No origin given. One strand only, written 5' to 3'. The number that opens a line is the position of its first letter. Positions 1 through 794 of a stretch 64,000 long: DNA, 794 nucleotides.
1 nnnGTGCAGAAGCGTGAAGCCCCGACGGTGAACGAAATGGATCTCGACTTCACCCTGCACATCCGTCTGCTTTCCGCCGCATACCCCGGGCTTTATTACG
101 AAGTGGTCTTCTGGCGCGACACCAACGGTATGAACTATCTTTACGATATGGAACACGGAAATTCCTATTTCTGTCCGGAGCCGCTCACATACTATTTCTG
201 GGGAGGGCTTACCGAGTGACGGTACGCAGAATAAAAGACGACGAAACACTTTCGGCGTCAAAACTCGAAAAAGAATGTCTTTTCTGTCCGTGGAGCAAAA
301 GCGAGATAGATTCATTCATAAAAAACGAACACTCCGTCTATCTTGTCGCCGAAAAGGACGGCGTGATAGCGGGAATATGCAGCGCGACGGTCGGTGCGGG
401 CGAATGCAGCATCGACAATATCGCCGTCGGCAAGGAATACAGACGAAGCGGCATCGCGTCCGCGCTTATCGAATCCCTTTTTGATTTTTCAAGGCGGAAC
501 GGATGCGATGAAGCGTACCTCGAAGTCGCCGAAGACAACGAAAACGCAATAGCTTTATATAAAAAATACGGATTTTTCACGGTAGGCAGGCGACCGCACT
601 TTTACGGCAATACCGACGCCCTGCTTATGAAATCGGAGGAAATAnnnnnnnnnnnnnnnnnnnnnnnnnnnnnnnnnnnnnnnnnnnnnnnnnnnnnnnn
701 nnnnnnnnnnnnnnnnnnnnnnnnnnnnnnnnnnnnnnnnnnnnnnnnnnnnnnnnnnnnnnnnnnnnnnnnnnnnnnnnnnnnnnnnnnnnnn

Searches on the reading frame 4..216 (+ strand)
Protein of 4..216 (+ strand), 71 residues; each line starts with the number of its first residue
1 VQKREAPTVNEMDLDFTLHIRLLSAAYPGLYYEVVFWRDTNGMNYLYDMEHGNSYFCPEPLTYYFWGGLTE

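Call 44: search_protein_families(library=pfam, proteins=[window:4-216:+], max_evalue=0.01)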
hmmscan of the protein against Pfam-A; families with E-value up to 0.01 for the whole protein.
window:4-216:+ (71 aa): 0 families

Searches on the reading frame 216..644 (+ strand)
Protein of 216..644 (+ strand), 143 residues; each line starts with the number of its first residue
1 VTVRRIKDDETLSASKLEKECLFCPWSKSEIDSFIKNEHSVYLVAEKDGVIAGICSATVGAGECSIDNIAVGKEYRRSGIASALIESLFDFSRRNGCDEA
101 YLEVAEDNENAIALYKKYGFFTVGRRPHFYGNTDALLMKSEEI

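Call 44: search_protein_families(library=pfam, proteins=[window:216-644:+], max_evalue=0.01)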
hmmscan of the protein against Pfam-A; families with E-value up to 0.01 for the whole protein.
window:216-644:+ (143 aa): 11 families
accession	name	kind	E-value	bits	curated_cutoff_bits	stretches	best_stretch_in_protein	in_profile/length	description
PF00583.31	Acetyltransf_1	-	5.2e-23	82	20.7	1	15-120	5-116/116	Acetyltransferase (GNAT) family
PF13508.13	Acetyltransf_7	-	7e-15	55.6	27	1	39-120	2-82/84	Acetyltransferase (GNAT) domain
PF13673.13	Acetyltransf_10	-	3.4e-12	46.9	23.6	1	29-128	20-115/128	Acetyltransferase (GNAT) domain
PF13420.13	Acetyltransf_4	-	4.6e-07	30.4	24.3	1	31-126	41-140/155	Acetyltransferase (GNAT) domain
PF24553.2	Rv0428c_C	-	1.1e-05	25.6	27.2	1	63-123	159-218/224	Probable histone acetyltransferase Rv0428c C-terminal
PF13302.13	Acetyltransf_3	-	4.2e-05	24.7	25.4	1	27-120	33-137/138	Acetyltransferase (GNAT) domain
PF08445.16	FR47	-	4.6e-05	23.8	22.1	1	65-120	23-77/86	FR47-like protein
PF13527.13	Acetyltransf_9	-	0.00094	19.6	25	0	67-120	76-124/127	Acetyltransferase (GNAT) domain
PF14542.12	Acetyltransf_CG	-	0.0011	19.5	30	1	59-96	20-57/80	GCN5-related N-acetyl-transferase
PF13523.12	Acetyltransf_8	-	0.0027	17.8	27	1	60-123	76-140/145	Acetyltransferase (GNAT) domain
PF12746.13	GNAT_acetyltran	-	0.0027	17.8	26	1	31-121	150-235/243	GNAT acetyltransferase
